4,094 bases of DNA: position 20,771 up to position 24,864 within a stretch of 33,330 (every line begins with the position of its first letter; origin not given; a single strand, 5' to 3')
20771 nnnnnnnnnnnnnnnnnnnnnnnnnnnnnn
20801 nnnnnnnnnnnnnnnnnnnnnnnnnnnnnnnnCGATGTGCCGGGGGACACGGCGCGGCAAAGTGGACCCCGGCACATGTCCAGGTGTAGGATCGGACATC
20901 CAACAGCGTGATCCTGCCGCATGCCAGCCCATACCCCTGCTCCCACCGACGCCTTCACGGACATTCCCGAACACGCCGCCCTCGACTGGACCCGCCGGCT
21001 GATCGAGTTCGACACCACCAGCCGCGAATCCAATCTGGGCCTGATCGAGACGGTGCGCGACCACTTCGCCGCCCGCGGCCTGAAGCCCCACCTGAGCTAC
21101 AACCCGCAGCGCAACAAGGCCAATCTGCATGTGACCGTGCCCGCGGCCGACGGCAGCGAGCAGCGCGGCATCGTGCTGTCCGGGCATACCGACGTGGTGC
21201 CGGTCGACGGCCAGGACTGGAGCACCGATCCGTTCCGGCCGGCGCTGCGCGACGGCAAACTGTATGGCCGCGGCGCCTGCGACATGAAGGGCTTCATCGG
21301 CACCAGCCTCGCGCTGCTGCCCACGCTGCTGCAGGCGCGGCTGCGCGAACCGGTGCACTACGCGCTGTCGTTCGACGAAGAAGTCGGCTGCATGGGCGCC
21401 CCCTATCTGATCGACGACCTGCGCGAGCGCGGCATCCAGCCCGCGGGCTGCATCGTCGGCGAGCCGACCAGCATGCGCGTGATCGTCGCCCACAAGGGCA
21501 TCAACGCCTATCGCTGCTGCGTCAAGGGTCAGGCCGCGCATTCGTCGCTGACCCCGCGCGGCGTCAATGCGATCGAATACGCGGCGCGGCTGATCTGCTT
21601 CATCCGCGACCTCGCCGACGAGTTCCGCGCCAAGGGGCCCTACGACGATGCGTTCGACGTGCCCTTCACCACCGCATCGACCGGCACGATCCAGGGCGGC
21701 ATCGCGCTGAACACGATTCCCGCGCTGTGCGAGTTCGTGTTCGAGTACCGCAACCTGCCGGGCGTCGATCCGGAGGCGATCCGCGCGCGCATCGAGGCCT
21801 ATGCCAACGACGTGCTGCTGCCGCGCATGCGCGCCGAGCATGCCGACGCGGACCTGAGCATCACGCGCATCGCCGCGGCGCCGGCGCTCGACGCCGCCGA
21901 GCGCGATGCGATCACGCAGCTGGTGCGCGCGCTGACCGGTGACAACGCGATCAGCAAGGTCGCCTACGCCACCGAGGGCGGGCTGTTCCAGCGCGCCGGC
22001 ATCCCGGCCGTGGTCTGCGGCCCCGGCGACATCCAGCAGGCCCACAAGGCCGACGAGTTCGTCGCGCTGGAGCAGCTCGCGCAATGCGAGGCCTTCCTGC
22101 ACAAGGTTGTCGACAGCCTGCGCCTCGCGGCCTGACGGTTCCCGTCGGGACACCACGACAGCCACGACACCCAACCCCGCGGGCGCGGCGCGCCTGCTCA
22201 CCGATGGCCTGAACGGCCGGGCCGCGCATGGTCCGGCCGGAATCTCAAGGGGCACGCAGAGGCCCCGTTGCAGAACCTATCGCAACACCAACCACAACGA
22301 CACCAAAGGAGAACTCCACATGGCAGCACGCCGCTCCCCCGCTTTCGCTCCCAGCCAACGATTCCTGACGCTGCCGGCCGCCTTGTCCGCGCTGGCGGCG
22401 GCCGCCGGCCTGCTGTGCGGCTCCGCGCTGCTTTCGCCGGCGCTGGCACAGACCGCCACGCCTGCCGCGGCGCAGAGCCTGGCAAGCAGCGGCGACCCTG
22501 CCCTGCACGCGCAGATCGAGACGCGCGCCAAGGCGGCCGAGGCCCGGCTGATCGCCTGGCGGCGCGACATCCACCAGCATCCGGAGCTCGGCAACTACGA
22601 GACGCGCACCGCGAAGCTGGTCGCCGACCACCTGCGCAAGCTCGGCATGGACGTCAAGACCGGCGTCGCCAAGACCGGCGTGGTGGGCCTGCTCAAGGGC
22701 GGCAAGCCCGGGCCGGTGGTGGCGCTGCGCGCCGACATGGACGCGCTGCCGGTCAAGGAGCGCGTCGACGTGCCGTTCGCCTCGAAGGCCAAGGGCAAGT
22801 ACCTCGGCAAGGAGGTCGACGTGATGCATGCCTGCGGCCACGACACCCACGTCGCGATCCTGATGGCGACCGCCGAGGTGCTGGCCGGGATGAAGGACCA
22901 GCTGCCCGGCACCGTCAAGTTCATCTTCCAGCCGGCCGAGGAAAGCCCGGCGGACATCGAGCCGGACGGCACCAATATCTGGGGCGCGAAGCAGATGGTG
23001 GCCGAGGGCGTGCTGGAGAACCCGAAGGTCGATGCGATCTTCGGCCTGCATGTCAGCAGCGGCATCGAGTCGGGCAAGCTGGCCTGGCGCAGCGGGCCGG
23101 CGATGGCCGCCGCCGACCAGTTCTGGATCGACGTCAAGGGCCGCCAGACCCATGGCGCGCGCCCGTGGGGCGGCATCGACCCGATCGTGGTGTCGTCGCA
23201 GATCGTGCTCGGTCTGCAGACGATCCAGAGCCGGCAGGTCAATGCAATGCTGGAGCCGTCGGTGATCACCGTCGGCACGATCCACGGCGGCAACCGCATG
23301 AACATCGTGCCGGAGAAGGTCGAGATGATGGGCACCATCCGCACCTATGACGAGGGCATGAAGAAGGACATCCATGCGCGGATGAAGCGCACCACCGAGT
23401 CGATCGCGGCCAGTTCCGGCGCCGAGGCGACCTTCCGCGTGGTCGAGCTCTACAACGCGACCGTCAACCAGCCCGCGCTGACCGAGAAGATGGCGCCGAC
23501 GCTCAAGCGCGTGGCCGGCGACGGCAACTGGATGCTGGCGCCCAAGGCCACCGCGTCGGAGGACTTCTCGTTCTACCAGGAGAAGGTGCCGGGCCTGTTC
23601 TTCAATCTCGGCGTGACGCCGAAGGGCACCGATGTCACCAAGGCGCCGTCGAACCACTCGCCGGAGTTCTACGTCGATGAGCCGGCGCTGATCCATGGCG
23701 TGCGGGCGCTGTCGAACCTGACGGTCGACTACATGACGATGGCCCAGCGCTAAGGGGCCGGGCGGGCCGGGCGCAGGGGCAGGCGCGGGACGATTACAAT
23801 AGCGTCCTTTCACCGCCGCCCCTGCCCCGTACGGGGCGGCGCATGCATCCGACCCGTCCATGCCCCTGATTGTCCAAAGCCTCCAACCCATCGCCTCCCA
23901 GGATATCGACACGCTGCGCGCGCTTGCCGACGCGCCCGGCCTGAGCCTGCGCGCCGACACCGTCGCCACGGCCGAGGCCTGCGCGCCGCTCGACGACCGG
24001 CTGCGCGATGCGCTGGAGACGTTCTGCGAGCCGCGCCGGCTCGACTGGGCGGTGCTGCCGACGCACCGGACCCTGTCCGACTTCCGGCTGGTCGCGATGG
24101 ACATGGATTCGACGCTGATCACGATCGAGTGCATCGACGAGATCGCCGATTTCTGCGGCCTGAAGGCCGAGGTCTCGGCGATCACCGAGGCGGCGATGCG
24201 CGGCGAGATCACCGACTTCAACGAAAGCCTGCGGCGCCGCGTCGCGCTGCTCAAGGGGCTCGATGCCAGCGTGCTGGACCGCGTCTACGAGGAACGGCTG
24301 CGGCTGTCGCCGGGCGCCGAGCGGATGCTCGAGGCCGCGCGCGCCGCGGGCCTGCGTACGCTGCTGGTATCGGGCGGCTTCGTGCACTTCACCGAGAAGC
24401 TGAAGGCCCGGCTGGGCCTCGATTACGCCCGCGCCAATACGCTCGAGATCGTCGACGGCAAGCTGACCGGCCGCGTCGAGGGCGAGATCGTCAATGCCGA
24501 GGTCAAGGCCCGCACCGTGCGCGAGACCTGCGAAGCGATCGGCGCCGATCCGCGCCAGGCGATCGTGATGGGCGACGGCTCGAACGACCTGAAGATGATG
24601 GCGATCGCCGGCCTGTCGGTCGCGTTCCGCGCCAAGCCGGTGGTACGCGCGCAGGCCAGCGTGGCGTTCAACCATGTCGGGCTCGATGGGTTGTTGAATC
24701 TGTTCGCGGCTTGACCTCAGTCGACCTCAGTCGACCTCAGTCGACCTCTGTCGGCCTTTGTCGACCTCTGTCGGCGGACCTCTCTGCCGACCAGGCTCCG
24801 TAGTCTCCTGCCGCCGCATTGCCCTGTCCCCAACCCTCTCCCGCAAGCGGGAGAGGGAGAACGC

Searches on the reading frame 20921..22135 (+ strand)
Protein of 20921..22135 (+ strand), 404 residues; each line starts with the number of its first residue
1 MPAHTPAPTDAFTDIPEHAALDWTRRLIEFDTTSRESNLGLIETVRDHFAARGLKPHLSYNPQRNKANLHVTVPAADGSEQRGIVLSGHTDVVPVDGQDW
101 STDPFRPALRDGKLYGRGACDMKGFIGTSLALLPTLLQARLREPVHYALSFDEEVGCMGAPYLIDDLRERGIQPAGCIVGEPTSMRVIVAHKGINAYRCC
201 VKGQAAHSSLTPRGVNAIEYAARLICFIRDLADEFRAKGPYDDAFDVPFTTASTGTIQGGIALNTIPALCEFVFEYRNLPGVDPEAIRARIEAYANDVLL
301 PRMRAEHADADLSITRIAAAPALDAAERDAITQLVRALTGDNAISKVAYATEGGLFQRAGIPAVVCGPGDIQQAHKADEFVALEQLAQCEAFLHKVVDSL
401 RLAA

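Call 9: search_protein_families(library=pfam, proteins=[window:20921-22135:+], max_evalue=0.001)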
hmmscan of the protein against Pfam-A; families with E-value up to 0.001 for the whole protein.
window:20921-22135:+ (404 aa): 2 families
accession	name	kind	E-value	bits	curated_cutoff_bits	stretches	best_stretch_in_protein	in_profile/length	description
PF01546.33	Peptidase_M20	-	3.2e-34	119.1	24.6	1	86-397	2-204/206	Peptidase family M20/M25/M40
PF07687.19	M20_dimer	-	8.1e-25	87.3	21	1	189-300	1-104/107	Peptidase dimerisation domain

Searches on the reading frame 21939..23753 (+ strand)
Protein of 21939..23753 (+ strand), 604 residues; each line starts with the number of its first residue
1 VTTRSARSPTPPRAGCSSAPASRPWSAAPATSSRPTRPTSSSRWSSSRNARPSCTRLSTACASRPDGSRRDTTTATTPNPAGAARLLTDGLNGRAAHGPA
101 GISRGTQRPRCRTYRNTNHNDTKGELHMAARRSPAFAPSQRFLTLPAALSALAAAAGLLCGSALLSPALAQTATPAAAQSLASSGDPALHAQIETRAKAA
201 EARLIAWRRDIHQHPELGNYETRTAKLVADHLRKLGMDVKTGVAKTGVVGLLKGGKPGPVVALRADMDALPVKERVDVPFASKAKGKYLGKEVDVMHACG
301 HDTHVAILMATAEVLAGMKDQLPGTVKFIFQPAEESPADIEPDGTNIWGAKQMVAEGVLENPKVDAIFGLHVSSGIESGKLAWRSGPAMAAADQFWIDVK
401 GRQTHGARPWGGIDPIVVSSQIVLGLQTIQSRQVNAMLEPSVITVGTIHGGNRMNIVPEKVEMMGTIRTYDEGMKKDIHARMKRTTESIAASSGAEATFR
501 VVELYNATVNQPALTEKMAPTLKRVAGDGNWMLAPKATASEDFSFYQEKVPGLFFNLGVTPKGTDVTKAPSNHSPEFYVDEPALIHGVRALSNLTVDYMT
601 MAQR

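Call 10: search_protein_families(library=pfam, proteins=[window:21939-23753:+], max_evalue=0.001)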
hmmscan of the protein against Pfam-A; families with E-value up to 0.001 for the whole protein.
window:21939-23753:+ (604 aa): 2 families
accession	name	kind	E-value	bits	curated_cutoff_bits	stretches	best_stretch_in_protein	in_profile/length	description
PF01546.33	Peptidase_M20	-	2.4e-37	129.3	24.6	1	262-594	1-203/206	Peptidase family M20/M25/M40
PF07687.19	M20_dimer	-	9.2e-12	45.3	21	1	394-487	8-100/107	Peptidase dimerisation domain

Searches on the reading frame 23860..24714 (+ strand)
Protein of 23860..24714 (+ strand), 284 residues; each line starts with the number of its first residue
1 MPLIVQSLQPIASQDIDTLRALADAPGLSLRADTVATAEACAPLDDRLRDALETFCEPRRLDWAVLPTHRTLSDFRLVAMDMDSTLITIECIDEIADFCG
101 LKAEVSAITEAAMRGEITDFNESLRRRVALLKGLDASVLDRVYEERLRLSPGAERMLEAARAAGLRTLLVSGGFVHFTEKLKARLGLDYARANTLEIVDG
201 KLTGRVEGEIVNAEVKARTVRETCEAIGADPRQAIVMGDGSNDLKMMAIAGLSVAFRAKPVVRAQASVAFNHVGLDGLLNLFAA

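Call 10: search_protein_families(library=pfam, proteins=[window:23860-24714:+], max_evalue=0.001)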
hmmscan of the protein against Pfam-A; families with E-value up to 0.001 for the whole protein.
window:23860-24714:+ (284 aa): 4 families
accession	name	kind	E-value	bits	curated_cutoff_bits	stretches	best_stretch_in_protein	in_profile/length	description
PF12710.13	HAD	-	1.4e-23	84.8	27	1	78-247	1-188/189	haloacid dehalogenase-like hydrolase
PF00702.32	Hydrolase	-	4.5e-21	76.6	26.4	1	76-251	2-191/191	haloacid dehalogenase-like hydrolase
PF08282.18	Hydrolase_3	-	3.2e-09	37.3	20.9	1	209-278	180-251/255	haloacid dehalogenase-like hydrolase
PF13284.11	DUF4072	-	4.3e-07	30.7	24.6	1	3-52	1-46/46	Domain of unknown function (DUF4072)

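Call 17: find_encoding_contigs(protein=window:23860-24714:+, flank=10000, max_places=6)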
Protein window:23860-24714:+ (284 aa): 22 contigs read that carry it; 6 places shown.
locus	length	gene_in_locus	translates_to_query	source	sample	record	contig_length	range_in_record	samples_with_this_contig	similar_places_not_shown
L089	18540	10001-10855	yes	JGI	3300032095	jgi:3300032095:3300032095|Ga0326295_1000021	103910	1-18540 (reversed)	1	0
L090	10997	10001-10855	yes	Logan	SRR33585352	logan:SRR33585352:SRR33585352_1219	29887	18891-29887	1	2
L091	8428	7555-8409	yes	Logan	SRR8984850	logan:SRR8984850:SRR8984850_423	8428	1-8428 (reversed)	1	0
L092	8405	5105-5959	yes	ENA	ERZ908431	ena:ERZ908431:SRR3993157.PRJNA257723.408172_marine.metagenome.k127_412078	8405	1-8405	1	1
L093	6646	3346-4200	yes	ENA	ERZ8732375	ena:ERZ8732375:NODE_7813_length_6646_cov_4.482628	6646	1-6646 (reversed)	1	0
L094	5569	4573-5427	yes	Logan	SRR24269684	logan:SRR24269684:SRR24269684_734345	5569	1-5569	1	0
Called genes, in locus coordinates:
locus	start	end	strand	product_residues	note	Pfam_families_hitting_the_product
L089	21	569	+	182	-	PF00578:AhpC-TSA, PF08534:Redoxin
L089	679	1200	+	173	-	PF02627:CMD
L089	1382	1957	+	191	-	PF00583:Acetyltransf_1, PF13673:Acetyltransf_10 (weak), PF13508:Acetyltransf_7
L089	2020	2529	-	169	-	PF02542:YgbB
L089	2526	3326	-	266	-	PF01128:IspD, PF12804:NTP_transf_3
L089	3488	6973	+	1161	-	PF17757:UvrB_inter, PF21132:MFD_D3, PF02559:CarD_TRCF_RID, PF04851:ResIII, PF00270:DEAD, PF00271:Helicase_C, PF03461:TRCF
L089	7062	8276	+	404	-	PF01546:Peptidase_M20, PF07687:M20_dimer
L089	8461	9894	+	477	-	PF01546:Peptidase_M20, PF07687:M20_dimer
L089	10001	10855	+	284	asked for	PF13284:DUF4072, PF00702:Hydrolase, PF12710:HAD, PF08282:Hydrolase_3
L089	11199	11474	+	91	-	-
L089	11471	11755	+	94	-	-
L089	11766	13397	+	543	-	PF03929:PepSY_TM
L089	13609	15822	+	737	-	PF07715:Plug, PF00593:TonB_dep_Rec_b-barrel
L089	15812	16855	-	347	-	PF04754:Transposase_31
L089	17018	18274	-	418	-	PF01053:Cys_Met_Meta_PP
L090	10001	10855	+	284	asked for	PF13284:DUF4072, PF00702:Hydrolase, PF12710:HAD, PF08282:Hydrolase_3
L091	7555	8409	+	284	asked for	PF13284:DUF4072, PF00702:Hydrolase, PF12710:HAD, PF08282:Hydrolase_3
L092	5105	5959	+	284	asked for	PF13284:DUF4072, PF00702:Hydrolase, PF12710:HAD, PF08282:Hydrolase_3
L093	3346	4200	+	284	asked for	PF13284:DUF4072, PF00702:Hydrolase, PF12710:HAD, PF08282:Hydrolase_3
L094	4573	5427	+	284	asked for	PF13284:DUF4072, PF00702:Hydrolase, PF12710:HAD, PF08282:Hydrolase_3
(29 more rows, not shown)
